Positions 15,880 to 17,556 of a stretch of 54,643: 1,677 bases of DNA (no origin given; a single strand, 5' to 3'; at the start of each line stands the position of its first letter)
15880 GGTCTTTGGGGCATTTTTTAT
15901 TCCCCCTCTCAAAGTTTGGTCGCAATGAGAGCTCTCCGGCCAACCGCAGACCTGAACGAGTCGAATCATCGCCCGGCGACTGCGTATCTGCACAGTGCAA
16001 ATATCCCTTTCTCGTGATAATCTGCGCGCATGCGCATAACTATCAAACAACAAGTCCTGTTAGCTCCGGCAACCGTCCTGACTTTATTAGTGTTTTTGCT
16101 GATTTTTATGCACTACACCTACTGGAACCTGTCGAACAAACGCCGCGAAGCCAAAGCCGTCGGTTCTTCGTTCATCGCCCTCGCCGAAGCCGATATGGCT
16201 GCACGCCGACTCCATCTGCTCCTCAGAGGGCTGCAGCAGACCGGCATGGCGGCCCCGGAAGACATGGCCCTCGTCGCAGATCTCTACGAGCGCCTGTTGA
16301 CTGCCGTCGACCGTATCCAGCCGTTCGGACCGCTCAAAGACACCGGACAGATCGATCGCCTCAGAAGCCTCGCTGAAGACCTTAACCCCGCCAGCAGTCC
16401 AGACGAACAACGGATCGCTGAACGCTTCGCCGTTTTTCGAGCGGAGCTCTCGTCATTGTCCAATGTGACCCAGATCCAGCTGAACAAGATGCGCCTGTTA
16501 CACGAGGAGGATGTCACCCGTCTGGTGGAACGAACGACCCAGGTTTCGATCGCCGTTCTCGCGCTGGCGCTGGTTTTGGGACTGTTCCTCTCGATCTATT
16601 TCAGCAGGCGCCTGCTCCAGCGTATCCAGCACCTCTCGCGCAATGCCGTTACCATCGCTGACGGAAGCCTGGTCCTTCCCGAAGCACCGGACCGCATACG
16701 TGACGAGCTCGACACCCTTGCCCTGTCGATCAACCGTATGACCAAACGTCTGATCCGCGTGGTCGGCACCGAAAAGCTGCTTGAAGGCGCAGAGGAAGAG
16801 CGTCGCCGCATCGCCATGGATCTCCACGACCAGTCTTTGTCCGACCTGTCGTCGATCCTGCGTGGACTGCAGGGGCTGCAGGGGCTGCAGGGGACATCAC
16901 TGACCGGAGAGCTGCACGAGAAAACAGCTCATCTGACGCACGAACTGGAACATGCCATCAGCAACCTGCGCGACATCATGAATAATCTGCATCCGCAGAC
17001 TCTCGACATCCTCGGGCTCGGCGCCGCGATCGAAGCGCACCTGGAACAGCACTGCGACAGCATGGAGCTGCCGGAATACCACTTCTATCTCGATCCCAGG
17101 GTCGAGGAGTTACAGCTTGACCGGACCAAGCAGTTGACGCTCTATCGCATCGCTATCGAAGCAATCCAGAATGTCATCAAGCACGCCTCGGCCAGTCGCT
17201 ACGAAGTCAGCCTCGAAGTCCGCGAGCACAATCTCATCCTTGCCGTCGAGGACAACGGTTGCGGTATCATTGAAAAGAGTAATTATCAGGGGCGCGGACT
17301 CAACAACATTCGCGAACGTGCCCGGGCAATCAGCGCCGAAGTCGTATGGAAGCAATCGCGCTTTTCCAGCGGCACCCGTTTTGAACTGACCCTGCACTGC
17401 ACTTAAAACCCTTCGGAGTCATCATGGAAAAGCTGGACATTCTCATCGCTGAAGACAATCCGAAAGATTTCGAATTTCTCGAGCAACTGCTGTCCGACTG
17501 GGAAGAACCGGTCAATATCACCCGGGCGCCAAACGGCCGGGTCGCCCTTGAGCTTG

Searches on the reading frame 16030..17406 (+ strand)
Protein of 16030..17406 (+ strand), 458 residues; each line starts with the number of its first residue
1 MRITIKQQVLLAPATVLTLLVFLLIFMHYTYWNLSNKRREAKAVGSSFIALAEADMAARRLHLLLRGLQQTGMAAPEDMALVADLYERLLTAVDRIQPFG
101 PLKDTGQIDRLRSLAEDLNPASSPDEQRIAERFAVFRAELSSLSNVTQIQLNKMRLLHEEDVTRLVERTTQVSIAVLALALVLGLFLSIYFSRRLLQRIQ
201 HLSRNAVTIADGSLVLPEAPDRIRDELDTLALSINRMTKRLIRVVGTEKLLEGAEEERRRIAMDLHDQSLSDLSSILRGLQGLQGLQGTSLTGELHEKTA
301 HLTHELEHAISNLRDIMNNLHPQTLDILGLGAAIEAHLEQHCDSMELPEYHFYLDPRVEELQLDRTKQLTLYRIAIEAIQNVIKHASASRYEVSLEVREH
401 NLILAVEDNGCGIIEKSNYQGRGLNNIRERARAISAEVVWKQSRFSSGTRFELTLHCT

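Call 34: search_protein_families(library=pfam, proteins=[window:16030-17406:+], max_evalue=0.00001)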
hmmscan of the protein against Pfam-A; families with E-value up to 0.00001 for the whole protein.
window:16030-17406:+ (458 aa): 2 families
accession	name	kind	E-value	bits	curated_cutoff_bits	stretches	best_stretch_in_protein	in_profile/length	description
PF02518.31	HATPase_c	-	1.2e-09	39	26.4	1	367-456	2-108/111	Histidine kinase-, DNA gyrase B-, and HSP90-like ATPase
PF07730.19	HisKA_3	-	4e-08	34.1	24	1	257-325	1-68/68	Histidine kinase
